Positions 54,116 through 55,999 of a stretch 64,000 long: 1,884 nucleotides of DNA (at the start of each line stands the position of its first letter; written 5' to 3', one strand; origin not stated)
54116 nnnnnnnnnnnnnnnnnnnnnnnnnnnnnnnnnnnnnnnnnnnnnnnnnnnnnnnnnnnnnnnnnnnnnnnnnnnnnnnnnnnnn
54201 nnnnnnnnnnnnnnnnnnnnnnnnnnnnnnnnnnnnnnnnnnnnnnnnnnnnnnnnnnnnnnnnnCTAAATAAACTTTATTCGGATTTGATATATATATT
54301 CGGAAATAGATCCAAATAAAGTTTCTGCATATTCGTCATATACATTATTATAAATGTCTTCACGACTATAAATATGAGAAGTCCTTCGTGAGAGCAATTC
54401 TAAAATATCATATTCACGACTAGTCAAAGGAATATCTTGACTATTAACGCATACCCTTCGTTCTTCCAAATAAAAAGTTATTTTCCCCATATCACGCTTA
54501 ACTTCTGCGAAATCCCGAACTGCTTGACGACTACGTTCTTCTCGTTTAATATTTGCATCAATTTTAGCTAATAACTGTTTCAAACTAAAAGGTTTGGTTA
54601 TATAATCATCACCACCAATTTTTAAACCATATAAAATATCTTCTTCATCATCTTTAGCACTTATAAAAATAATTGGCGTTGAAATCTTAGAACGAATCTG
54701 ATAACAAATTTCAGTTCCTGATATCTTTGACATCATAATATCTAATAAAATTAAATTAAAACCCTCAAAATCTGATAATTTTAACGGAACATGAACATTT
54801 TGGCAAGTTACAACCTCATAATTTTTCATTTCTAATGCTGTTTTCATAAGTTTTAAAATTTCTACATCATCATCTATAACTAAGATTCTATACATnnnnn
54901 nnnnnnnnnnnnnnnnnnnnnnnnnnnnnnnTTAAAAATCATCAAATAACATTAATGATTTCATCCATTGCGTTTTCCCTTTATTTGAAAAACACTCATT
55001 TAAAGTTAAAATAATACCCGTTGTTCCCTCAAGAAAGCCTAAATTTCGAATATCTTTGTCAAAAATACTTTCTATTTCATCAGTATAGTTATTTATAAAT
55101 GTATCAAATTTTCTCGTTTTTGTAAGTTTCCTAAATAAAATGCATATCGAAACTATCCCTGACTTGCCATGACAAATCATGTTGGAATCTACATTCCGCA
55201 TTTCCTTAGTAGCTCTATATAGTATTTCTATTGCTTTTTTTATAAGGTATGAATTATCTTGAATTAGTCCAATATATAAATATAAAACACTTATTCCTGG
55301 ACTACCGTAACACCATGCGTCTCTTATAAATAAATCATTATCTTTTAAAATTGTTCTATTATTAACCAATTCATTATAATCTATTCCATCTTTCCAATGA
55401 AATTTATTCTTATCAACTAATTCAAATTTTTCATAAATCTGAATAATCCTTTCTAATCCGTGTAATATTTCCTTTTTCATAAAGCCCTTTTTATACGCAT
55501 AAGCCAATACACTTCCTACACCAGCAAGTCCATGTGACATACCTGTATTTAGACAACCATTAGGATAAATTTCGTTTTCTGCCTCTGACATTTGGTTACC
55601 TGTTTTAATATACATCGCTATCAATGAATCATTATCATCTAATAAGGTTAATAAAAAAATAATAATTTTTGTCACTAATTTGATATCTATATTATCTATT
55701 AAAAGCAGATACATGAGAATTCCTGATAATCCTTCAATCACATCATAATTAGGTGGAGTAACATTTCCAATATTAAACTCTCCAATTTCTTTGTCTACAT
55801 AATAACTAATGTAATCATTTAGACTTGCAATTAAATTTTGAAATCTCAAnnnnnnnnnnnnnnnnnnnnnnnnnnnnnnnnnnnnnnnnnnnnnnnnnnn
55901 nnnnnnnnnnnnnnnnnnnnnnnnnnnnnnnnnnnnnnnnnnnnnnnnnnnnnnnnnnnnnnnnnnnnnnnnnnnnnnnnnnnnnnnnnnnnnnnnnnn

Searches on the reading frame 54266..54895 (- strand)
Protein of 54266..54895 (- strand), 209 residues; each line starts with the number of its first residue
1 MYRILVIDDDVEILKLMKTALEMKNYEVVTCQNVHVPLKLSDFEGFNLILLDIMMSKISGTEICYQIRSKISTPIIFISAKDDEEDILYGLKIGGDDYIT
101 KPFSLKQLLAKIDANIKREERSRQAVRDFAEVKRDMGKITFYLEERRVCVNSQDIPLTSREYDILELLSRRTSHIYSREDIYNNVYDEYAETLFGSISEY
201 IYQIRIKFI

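Call 16: search_protein_families(library=pfam, proteins=[window:54266-54895:-], max_evalue=0.01)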
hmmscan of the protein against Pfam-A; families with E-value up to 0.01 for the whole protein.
window:54266-54895:- (209 aa): 2 families
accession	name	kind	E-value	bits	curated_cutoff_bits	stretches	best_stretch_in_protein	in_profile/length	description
PF00072.30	Response_reg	-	1.1e-26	93.7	30.2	1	4-112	1-110/111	Response regulator receiver domain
PF00486.34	Trans_reg_C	-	1.2e-08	35.3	26.2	1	153-207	2-56/77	Transcriptional regulatory protein, C terminal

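Call 30: find_encoding_contigs(protein=window:54266-54895:-, flank=10000, max_places=6)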
Protein window:54266-54895:- (209 aa): 9 contigs read that carry it; 6 places shown.
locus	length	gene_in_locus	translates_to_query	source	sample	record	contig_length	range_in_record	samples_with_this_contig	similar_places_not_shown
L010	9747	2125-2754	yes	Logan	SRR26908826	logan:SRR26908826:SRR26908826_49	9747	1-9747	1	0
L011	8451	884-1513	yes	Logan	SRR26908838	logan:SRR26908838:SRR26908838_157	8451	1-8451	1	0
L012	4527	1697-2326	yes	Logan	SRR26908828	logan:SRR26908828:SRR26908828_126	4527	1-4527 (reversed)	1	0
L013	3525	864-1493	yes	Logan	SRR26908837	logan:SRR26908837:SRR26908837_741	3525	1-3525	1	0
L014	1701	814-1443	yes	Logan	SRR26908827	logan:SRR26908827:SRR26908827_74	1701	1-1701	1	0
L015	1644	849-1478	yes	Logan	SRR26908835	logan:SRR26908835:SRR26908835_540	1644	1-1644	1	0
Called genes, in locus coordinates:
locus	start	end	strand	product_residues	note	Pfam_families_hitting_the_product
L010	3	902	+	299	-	?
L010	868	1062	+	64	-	-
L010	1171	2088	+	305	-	PF05147:LANC_like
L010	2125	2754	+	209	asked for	PF00072:Response_reg, PF00486:Trans_reg_C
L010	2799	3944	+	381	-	PF00512:HisKA, PF02518:HATPase_c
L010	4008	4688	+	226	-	PF00005:ABC_tran, PF13304:AAA_21 (weak)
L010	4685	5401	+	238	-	-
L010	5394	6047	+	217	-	-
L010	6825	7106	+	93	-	PF01381:HTH_3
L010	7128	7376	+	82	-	-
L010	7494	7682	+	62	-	-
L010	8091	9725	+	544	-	PF00496:SBP_bac_5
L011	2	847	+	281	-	?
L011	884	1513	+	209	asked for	PF00072:Response_reg, PF00486:Trans_reg_C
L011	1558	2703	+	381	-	PF00512:HisKA, PF02518:HATPase_c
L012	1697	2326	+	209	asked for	PF00072:Response_reg, PF00486:Trans_reg_C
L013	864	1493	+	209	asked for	PF00072:Response_reg, PF00486:Trans_reg_C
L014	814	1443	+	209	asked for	PF00072:Response_reg, PF00486:Trans_reg_C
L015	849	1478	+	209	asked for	PF00072:Response_reg, PF00486:Trans_reg_C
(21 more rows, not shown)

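Call 54: find_encoding_contigs(protein=window:54266-54895:-, flank=2000, max_places=10)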
Protein window:54266-54895:- (209 aa): 9 contigs read that carry it; 9 places shown.
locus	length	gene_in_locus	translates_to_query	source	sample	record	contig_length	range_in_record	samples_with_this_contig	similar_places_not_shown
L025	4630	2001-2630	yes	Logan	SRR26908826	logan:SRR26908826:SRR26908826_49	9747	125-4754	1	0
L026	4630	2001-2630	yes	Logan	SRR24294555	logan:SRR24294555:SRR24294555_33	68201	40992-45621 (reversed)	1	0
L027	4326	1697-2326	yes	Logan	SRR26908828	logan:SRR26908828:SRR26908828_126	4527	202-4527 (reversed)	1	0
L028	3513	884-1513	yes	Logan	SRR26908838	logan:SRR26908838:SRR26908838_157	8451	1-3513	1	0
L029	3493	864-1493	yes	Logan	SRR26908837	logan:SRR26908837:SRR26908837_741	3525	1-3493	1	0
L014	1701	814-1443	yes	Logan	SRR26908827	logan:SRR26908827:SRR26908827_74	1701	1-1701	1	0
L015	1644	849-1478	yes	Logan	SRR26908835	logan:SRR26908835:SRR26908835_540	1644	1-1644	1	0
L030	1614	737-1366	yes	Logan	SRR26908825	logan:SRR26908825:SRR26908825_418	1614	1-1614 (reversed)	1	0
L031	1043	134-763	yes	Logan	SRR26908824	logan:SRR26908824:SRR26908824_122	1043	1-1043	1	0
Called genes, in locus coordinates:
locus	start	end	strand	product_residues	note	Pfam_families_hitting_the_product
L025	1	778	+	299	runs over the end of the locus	?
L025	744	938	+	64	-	-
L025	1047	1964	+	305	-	PF05147:LANC_like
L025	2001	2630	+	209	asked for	PF00072:Response_reg, PF00486:Trans_reg_C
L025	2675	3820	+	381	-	PF00512:HisKA, PF02518:HATPase_c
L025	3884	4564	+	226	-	PF00005:ABC_tran, PF13304:AAA_21 (weak)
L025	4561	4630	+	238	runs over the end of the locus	-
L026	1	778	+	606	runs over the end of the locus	PF00005:ABC_tran, PF02463:SMC_N (weak), PF13555:AAA_29 (weak), PF13304:AAA_21 (faint)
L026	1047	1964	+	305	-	PF05147:LANC_like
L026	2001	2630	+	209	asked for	PF00072:Response_reg, PF00486:Trans_reg_C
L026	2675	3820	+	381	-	PF00512:HisKA, PF02518:HATPase_c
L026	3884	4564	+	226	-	PF00005:ABC_tran, PF13304:AAA_21 (weak)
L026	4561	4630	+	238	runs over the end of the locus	-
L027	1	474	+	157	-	?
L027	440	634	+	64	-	-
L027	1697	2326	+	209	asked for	PF00072:Response_reg, PF00486:Trans_reg_C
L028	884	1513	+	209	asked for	PF00072:Response_reg, PF00486:Trans_reg_C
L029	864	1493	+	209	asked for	PF00072:Response_reg, PF00486:Trans_reg_C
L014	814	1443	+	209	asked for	PF00072:Response_reg, PF00486:Trans_reg_C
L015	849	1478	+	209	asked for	PF00072:Response_reg, PF00486:Trans_reg_C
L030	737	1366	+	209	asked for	PF00072:Response_reg, PF00486:Trans_reg_C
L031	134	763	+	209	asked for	PF00072:Response_reg, PF00486:Trans_reg_C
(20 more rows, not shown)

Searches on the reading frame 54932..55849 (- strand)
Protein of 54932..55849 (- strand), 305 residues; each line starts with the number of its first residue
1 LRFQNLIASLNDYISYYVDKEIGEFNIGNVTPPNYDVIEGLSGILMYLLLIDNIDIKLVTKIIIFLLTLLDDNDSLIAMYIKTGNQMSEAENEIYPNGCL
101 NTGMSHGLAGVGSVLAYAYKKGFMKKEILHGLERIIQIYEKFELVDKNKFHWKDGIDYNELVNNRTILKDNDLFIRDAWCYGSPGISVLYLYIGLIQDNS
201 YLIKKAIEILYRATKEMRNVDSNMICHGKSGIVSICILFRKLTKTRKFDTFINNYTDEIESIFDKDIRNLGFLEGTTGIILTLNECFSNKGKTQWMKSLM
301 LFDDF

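Call 16: search_protein_families(library=pfam, proteins=[window:54932-55849:-], max_evalue=0.01)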
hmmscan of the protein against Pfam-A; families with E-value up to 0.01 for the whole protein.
window:54932-55849:- (305 aa): 1 family
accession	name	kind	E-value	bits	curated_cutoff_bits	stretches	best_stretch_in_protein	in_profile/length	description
PF05147.19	LANC_like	-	1.3e-44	152.7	23.2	1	4-295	77-345/350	Lanthionine synthetase C-like protein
